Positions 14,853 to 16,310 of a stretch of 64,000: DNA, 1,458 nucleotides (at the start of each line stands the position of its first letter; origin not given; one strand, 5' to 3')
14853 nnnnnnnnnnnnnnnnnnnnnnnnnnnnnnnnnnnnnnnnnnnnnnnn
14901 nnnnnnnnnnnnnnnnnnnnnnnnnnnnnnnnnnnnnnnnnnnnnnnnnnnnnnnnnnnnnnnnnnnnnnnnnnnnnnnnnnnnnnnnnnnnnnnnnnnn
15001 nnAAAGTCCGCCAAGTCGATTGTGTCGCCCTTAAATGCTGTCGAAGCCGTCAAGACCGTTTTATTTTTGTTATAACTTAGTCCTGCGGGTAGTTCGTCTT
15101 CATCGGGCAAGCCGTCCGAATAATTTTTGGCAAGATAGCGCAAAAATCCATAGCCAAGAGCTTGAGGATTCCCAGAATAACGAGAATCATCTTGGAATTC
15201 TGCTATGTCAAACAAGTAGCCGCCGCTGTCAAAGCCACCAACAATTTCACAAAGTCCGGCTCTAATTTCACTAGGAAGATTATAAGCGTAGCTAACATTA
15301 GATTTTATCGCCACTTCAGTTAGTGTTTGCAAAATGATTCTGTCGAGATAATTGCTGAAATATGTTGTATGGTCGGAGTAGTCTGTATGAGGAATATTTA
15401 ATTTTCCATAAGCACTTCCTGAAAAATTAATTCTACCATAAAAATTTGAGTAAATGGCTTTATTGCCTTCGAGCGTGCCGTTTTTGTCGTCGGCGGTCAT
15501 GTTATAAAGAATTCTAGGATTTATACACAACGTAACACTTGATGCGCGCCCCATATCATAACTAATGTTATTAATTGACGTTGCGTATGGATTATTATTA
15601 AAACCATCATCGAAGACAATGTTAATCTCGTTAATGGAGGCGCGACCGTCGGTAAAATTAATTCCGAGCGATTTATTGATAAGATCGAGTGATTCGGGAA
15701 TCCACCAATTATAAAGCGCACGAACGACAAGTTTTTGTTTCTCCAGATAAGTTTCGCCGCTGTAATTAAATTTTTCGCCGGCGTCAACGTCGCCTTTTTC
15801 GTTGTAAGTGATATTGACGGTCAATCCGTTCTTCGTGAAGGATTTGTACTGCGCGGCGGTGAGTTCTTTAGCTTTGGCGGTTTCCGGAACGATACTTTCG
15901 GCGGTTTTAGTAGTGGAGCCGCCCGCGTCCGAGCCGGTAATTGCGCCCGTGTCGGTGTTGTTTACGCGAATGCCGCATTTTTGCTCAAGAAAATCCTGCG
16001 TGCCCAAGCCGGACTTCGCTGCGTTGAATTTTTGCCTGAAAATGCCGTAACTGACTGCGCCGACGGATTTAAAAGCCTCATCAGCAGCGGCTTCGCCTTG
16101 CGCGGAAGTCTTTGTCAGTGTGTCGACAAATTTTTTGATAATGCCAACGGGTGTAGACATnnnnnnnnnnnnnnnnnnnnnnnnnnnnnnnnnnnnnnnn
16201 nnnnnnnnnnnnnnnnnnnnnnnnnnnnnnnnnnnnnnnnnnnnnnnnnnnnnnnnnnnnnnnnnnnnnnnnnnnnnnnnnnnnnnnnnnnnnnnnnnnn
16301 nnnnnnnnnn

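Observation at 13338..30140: Island of six tandem RTX-type paralogs with a shared C-terminal tail, shared 3'UTR/terminators and no cognate T1SS ABC transporter, placed directly behind flhA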

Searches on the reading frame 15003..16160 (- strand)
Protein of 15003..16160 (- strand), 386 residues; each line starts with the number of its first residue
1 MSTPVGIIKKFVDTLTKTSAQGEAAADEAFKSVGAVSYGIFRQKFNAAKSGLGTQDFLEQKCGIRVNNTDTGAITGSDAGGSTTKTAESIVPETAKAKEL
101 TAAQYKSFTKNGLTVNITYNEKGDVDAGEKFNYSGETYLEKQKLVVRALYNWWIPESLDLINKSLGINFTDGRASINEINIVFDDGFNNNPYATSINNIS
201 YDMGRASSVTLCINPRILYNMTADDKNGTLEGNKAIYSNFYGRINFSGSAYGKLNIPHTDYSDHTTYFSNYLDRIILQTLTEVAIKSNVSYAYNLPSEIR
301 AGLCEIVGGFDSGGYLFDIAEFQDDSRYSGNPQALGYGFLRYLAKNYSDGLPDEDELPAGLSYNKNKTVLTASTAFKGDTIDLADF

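Call 13: find_homologous_proteins(query=window:15003-16160:-, max_evalue=0.001)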
Query seq(386 aa) (386 aa): 241 proteins with E <= 0.001 among 5260 candidates; the best 120 are listed.
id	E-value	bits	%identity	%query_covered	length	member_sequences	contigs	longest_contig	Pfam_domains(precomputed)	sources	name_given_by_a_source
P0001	5.3e-145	501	65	100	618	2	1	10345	PF00353.26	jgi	-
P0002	4.6e-125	435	60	100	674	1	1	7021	PF00353.26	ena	-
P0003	6.1e-120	419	57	100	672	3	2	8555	PF00353.26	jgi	-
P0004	1.2e-119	418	58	100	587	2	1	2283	PF00353.26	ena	-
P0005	5.0e-117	409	58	100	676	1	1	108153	PF00353.26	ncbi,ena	-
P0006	4.3e-116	406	59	100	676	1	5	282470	PF00353.26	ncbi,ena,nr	ncbi:MAG: calcium-binding protein [Selenomonadaceae bacterium]|nr:calcium-binding protein [Selenomon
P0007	6.4e-116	405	56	100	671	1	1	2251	PF00353.26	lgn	-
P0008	1.3e-115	404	58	100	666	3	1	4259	PF00353.26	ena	-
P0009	7.8e-115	402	57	100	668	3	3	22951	PF00353.26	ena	-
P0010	2.7e-114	400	55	100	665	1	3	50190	PF00353.26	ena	-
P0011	3.6e-114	400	57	100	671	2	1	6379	PF00353.26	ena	-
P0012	1.4e-113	398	57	96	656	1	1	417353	PF00353.26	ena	-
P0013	6.6e-113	395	53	100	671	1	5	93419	PF00353.26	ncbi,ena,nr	ncbi:MAG: hypothetical protein II857_06340 [Selenomonadaceae bacterium]|nr:hypothetical protein [Sel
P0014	7.3e-112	392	58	91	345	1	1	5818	-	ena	-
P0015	9.5e-111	388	53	100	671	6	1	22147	PF00353.26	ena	-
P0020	1.1e-103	365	53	100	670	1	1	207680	PF00353.26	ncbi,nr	ncbi:MAG: hypothetical protein SR3Q1_01130 [Quinella sp. 3Q1]|nr:hypothetical protein [Quinella sp. 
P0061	1.3e-29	121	30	95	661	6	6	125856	PF00700.28,PF00669.26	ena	-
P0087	1.7e-27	114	31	88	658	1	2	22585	PF00700.28,PF00669.26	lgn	-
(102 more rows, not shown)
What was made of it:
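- The p1/p3 N-domain is homologous to domains embedded in true flagellins (call 13).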

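Call 21: find_encoding_contigs(protein=P0020, flank=10000, max_places=3)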
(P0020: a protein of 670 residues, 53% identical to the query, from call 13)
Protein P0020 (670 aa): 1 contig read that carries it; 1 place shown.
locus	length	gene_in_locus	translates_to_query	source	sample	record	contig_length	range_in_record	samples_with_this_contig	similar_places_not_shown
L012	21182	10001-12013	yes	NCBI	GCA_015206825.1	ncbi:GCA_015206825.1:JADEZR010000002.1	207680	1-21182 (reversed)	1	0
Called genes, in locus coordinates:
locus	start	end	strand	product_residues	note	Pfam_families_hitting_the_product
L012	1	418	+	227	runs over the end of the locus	PF00730:HhH-GPD, PF00633:HHH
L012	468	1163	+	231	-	-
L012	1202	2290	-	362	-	PF03816:LytR_cpsA_psr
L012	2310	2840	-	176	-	PF01625:PMSR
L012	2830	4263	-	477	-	PF00005:ABC_tran, PF02463:SMC_N (weak), PF13304:AAA_21 (weak)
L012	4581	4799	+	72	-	-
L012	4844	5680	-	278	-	PF03193:RsgA_GTPase (weak), PF02421:FeoB_N, PF01926:MMR_HSR1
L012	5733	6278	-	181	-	PF10531:SLBB, PF22461:SLBB_2 (weak), PF14520:HHH_5 (faint), PF00633:HHH (weak), PF12836:HHH_3, PF03934:T2SSK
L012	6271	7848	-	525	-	PF00389:2-Hacid_dh, PF02826:2-Hacid_dh_C, PF19304:PGDH_inter, PF01842:ACT (weak), PF22629:ACT_AHAS_ss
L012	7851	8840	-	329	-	PF00535:Glycos_transf_2, PF10111:Glyco_tranf_2_2, PF13641:Glyco_tranf_2_3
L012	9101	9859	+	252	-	PF06018:CodY, PF08222:HTH_CodY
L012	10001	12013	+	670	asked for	PF00353:HemolysinCabind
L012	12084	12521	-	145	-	PF01741:MscL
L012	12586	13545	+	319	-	PF01541:GIY-YIG, PF07460:NUMOD3 (weak), PF22635:I-TevI_ZnF (faint), PF07460:NUMOD3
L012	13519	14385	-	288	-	PF01488:Shikimate_DH (weak), PF03446:NAD_binding_2, PF03807:F420_oxidored, PF14833:NAD_binding_11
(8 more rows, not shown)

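Call 22: find_encoding_contigs(protein=P0012, flank=10000, max_places=3)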
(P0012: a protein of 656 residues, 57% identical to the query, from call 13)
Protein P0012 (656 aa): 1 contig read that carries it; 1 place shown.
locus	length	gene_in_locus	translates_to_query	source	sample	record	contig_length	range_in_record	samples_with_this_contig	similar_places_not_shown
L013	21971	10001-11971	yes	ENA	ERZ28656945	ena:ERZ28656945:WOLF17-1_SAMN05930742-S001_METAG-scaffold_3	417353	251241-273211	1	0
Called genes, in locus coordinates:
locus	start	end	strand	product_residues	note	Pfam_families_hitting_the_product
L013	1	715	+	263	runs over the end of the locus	PF00142:Fer4_NifH (faint), PF01656:CbiA, PF02374:ArsA_ATPase (weak), PF03308:MeaB (faint), PF06564:CBP_BcsQ, PF09140:MipZ, PF10609:ParA, PF13614:AAA_31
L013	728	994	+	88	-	PF03776:MinE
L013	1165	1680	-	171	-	PF12682:Flavodoxin_4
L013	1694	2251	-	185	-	PF12464:Mac (weak), PF00132:Hexapep, PF14602:Hexapep_2 (weak)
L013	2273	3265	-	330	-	PF00248:Aldo_ket_red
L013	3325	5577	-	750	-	PF00497:SBP_bac_3, PF00512:HisKA, PF02518:HATPase_c, PF00072:Response_reg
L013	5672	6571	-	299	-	PF07549:Sec_GG, PF02355:SecD_SecF_C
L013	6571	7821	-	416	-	PF21760:SecD_1st, PF03176:MMPL, PF22599:SecDF_P1_head, PF02355:SecD_SecF_C, PF00873:ACR_tran (weak)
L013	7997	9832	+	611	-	PF02518:HATPase_c, PF13589:HATPase_c_3, PF01119:DNA_mis_repair, PF08676:MutL_C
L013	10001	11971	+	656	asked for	PF00353:HemolysinCabind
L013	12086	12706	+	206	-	PF02525:Flavodoxin_2 (weak), PF03358:FMN_red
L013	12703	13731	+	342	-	PF27117:FliB_C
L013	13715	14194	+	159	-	PF01037:AsnC_trans_reg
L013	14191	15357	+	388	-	PF00155:Aminotran_1_2, PF00266:Aminotran_5 (weak), PF01041:DegT_DnrJ_EryC1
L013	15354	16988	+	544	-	PF13844:Glyco_transf_41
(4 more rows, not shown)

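Call 23: find_encoding_contigs(protein=P0006, flank=10000, max_places=3)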
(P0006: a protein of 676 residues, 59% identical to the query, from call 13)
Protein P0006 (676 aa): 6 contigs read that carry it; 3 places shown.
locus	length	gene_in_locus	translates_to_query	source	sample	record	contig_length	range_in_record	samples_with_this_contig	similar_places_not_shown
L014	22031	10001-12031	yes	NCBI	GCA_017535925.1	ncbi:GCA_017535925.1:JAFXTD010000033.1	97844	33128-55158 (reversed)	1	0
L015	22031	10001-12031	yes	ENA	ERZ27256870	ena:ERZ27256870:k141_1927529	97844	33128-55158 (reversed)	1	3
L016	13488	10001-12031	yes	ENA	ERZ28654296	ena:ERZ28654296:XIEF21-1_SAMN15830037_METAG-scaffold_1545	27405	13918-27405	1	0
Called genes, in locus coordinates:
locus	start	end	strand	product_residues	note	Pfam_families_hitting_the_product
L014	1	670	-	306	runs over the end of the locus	PF02541:Ppx-GppA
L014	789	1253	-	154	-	PF00383:dCMP_cyt_deam_1, PF14437:MafB19-deam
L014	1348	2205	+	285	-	PF08450:SGL (faint)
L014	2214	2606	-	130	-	PF03652:RuvX (faint)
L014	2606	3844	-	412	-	PF11283:DUF3084, PF28019:HmpF (faint)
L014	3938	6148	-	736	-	PF13328:HD_4, PF01966:HD, PF04607:RelA_SpoT, PF02824:TGS, PF19296:RelA_AH, PF28438:RelA_RIS, PF13291:ACT_4, PF22629:ACT_AHAS_ss (weak)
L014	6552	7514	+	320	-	PF00365:PFK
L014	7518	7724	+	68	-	PF09527:ATPase_gene1 (weak)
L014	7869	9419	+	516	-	PF00251:Glyco_hydro_32N, PF08244:Glyco_hydro_32C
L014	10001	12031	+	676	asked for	PF00353:HemolysinCabind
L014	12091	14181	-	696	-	PF00771:FHIPEP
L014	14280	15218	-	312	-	PF00375:SDF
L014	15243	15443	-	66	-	-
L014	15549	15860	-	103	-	-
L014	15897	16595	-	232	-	PF00300:His_Phos_1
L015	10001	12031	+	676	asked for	PF00353:HemolysinCabind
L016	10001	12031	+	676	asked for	PF00353:HemolysinCabind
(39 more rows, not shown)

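Call 52: search_protein_families(library=pfam, alignment_id=A4, max_evalue=0.001)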
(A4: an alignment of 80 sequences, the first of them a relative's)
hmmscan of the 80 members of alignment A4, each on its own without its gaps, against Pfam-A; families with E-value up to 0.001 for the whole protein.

A. member 1, L012:10001-11560:+ (520 aa): 1 family
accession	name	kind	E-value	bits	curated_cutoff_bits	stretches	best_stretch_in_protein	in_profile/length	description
PF00353.25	HemolysinCabind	-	2e-09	37.7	23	1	389-422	2-35/36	RTX calcium-binding nonapeptide repeat (4 copies)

B. families by the number of members that match (of 80 scanned): 7 families
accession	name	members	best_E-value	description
PF00353.25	HemolysinCabind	67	1e-79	RTX calcium-binding nonapeptide repeat (4 copies)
PF00188.32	CAP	1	5.3e-16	Cysteine-rich secretory protein family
PF18889.6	Beta_helix_3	1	1.7e-07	Beta helix repeat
PF11259.13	DUF3060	1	3.3e-06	Protein of unknown function (DUF3060)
PF04338.18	DUF481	1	0.00016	Protein of unknown function, DUF481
PF13229.12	Beta_helix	1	0.00052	Right handed beta helix region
PF19910.5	DUF6383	1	0.00065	Domain of unknown function (DUF6383)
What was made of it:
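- Tried and rejected: Pfam finds almost nothing beyond RTX repeats: one CAP domain and a few beta-helix hits (call 52).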

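Call 57: search_solved_structures(query=A1, max_evalue=1)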
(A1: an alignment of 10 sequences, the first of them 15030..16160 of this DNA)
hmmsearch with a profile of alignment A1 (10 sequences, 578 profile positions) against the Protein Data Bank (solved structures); distinct sequences matched with E-value up to 1: 69 (the best 60 are shown).
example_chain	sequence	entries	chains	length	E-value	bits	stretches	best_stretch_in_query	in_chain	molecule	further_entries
7usl_C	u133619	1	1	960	9e-18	67.6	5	346-461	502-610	Bifunctional hemolysin-adenylate cyclase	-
7rah_E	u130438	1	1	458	2.9e-12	49.5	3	346-454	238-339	Bifunctional adenylate cyclase toxin/hemolysin CyaA,Bifunctional adenylate cyclase toxin/h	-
9pim_CJ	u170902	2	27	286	9.5e-12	47.8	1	432-528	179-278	Flagellin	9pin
10lm_A3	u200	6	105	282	2.8e-11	46.2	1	422-528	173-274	Flagellin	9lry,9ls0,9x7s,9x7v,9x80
10pp_A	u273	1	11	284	4.6e-11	45.5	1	389-528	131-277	Flagellin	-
9pil_Fd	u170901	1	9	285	4.6e-11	45.5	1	389-528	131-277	Flagellin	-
9lrz_A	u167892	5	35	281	1e-10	44.3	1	417-526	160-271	Flagellin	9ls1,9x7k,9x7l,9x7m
9p7r_A1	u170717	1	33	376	1.2e-10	44.1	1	308-528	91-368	Flagellin B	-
6pwb_AG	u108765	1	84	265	1.5e-10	43.8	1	417-525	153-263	Flagellin B1 (FlaB1)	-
10ll_A4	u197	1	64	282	2.5e-10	43.1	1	422-528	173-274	Flagellin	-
9n8m_M1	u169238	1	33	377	4e-10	42.4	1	425-528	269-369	Flagellin C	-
9au6_A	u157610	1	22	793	7.4e-10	41.5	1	424-526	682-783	Flagellin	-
8jmv_A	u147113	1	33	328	1.5e-09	40.5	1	353-528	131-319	Flagella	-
10lk_A4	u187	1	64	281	2e-09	40.1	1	418-526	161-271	Flagellin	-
6gow_D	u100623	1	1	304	2.3e-09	39.9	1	331-528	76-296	Flagellin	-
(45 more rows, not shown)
